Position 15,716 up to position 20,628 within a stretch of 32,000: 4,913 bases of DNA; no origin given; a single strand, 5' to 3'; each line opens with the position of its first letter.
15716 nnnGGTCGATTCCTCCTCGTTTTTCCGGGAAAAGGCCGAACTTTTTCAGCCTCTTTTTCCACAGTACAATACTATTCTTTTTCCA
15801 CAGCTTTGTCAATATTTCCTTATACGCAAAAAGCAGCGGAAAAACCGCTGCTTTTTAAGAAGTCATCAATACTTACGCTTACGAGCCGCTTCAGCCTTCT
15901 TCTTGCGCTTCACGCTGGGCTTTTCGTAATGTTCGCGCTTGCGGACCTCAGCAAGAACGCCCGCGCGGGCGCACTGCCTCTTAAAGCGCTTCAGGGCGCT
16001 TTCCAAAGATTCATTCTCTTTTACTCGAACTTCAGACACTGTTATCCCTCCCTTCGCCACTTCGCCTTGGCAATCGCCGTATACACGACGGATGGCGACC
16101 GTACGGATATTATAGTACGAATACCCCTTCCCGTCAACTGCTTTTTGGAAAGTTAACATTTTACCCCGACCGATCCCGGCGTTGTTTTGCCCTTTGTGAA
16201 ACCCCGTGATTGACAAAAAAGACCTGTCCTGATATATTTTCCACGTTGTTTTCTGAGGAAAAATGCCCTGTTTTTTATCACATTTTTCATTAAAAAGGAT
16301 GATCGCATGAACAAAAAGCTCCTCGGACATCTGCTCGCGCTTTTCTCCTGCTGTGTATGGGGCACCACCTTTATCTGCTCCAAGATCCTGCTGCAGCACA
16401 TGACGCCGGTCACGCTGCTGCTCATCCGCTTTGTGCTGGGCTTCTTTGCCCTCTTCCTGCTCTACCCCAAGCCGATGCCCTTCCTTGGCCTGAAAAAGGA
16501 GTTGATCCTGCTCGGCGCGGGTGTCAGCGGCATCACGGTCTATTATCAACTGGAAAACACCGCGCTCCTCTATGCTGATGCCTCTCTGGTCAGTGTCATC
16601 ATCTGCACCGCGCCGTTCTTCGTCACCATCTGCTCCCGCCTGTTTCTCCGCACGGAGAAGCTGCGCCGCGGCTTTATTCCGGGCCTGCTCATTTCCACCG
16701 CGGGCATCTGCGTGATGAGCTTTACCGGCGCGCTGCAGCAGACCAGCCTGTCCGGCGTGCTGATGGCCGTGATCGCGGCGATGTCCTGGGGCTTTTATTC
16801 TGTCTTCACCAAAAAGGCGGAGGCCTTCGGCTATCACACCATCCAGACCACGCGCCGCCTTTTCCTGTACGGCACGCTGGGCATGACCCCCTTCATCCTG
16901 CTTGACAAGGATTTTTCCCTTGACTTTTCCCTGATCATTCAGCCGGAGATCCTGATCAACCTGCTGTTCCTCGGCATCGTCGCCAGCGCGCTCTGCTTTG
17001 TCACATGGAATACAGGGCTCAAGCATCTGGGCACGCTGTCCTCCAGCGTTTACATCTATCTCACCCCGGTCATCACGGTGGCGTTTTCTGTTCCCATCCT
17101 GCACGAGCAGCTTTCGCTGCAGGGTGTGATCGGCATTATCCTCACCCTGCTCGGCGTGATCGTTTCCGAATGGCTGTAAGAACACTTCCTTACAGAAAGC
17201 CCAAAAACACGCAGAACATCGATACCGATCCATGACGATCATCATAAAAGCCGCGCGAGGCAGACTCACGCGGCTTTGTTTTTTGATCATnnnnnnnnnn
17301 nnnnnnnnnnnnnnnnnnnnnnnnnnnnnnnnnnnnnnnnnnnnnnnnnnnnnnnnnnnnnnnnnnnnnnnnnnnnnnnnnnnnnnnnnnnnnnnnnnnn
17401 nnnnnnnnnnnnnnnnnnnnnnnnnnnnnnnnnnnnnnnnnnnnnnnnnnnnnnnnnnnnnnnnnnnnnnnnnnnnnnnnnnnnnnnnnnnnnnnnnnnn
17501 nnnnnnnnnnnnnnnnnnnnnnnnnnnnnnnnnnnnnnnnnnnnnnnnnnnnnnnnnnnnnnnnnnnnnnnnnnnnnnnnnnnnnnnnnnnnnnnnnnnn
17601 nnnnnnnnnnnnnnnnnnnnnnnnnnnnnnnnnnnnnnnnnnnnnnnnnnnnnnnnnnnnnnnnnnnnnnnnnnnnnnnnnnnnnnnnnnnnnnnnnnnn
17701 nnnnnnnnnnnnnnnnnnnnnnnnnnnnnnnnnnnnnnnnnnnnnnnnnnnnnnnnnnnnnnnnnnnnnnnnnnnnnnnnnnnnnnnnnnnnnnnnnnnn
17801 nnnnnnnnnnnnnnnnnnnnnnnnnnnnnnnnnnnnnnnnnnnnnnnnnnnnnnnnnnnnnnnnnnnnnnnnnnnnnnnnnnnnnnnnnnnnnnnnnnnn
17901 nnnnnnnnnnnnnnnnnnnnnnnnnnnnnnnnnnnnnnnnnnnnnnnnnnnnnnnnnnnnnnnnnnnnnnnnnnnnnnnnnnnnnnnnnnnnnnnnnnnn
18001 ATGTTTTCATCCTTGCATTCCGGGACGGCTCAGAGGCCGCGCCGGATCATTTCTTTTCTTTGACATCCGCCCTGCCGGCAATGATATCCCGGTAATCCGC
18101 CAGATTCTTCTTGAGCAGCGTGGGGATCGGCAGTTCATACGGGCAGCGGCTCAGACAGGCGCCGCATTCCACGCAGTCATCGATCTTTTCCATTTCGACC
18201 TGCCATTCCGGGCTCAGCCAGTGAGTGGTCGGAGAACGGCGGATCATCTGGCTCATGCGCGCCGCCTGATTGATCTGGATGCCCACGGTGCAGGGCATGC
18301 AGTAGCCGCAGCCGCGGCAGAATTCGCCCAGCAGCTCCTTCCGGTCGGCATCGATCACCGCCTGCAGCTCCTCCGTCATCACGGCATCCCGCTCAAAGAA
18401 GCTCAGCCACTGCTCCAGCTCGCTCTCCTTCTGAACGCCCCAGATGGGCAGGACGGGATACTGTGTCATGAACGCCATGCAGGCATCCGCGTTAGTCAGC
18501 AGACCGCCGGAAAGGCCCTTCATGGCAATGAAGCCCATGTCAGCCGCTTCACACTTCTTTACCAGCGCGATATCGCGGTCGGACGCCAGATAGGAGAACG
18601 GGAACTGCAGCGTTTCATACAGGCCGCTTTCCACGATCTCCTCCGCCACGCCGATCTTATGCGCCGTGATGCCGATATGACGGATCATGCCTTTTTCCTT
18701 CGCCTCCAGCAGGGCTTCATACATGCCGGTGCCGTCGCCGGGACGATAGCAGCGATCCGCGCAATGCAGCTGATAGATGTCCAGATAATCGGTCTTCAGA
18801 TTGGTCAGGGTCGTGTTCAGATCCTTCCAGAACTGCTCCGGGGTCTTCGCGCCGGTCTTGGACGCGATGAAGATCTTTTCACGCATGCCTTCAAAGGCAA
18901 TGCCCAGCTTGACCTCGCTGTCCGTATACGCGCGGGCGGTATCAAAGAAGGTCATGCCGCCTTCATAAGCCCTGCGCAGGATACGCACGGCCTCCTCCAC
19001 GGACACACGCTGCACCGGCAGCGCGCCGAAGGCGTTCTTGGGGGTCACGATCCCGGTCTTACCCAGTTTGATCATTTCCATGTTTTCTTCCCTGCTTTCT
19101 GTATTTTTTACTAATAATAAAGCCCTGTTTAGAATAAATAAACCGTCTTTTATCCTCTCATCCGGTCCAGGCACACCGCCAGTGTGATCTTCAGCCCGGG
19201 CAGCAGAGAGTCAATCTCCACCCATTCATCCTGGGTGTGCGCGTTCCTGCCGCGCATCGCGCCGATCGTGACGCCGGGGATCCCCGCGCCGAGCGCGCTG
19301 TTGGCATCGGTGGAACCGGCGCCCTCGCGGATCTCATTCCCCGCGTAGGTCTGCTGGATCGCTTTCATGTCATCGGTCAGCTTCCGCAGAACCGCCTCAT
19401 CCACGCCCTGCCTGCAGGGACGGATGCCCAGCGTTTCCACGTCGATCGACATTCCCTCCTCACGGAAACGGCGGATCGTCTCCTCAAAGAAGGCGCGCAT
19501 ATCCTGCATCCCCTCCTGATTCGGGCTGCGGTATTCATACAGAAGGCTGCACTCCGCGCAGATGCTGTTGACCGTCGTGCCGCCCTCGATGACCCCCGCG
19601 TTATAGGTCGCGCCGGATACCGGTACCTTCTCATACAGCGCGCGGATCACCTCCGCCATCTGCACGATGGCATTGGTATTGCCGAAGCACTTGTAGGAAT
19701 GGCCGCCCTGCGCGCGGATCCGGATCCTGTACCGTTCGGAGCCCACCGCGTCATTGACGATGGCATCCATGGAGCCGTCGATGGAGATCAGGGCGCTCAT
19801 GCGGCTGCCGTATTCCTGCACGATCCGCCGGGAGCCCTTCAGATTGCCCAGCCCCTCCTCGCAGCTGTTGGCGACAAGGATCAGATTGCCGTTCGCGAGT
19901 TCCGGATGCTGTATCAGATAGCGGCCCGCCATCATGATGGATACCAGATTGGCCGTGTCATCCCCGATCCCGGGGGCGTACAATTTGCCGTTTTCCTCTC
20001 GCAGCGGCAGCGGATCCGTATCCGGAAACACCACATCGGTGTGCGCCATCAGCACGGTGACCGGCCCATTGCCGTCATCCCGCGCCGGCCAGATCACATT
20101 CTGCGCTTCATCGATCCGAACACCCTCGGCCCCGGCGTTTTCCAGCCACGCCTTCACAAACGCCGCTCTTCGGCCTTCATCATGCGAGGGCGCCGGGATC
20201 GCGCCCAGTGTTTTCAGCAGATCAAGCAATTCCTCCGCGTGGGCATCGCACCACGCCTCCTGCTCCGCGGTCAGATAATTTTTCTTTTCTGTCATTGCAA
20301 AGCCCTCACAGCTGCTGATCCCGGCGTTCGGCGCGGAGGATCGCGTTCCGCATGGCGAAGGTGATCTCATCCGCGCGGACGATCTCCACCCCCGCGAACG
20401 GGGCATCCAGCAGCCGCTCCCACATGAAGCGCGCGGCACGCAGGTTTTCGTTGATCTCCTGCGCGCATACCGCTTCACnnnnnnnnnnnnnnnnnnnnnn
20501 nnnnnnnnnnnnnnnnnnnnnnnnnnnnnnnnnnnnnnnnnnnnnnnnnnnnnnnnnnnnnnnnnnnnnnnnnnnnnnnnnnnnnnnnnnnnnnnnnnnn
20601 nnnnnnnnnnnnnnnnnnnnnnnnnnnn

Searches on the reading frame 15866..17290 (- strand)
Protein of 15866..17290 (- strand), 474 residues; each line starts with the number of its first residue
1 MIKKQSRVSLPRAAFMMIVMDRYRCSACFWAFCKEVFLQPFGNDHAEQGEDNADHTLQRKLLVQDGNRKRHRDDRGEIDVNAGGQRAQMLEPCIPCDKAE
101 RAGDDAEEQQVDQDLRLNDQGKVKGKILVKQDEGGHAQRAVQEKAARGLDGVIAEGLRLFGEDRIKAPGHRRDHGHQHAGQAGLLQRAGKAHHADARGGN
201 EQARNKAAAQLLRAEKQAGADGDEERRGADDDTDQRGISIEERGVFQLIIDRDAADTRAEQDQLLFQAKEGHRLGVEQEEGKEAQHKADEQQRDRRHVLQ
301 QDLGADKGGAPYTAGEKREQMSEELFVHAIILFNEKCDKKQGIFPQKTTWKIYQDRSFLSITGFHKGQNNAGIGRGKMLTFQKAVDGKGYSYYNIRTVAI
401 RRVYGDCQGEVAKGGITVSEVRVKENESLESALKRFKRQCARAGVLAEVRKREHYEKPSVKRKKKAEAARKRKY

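Call 91: search_protein_families(library=pfam, proteins=[window:15866-17290:-], max_evalue=0.00001)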
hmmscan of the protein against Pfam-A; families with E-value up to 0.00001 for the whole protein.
window:15866-17290:- (474 aa): 1 family
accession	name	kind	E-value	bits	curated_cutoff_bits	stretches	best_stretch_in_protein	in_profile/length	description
PF01165.25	Ribosomal_S21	-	4.9e-23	81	27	1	420-474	1-55/55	Ribosomal protein S21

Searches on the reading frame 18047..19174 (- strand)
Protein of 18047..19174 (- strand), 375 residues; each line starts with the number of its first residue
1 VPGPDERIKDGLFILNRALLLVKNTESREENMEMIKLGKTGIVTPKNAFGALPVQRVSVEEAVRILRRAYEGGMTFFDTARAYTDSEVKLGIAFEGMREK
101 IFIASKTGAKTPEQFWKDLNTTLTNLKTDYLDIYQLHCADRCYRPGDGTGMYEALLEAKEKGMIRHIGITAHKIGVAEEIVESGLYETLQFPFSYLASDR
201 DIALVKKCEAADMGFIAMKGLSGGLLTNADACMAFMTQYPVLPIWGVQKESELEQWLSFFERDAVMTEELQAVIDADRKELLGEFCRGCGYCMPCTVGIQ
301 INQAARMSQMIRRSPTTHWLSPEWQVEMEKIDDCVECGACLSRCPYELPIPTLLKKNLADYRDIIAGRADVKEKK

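Call 91: search_protein_families(library=pfam, proteins=[window:18047-19174:-], max_evalue=0.00001)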
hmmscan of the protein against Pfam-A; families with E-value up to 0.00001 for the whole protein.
window:18047-19174:- (375 aa): 3 families
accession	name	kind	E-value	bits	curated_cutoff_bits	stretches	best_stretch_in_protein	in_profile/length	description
PF00248.27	Aldo_ket_red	-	3.5e-31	108.8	24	1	55-229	14-200/291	Aldo/keto reductase family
PF13534.11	Fer4_17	-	7e-09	36.6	22.2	1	285-348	1-60/61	4Fe-4S dicluster domain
PF13187.11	Fer4_9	-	7.2e-06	26.4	27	1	286-347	2-50/52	4Fe-4S dicluster domain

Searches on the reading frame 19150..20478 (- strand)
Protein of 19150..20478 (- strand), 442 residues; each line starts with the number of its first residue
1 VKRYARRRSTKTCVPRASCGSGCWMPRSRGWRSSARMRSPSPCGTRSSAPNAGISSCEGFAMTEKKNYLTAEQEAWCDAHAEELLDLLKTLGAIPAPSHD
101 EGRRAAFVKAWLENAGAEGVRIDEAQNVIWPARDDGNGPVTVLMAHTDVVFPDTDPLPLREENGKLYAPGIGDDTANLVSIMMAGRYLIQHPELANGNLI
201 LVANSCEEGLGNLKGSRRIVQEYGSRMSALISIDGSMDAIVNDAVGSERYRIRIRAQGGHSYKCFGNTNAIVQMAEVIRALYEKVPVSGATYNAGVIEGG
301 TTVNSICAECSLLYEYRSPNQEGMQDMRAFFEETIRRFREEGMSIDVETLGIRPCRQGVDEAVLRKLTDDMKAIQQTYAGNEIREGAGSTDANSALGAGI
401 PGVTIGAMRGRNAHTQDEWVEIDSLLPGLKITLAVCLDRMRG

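Call 91: search_protein_families(library=pfam, proteins=[window:19150-20478:-], max_evalue=0.00001)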
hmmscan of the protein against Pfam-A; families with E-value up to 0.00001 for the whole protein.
window:19150-20478:- (442 aa): 3 families
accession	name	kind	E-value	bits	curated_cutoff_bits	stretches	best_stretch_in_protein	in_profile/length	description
PF01546.33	Peptidase_M20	-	7.3e-22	78.7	24.6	1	143-435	2-203/206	Peptidase family M20/M25/M40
PF07687.19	M20_dimer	-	7.4e-10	39.2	21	1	246-336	5-100/107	Peptidase dimerisation domain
PF04389.22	Peptidase_M28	-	2.1e-08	34.6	21.3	0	139-235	13-94/193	Peptidase family M28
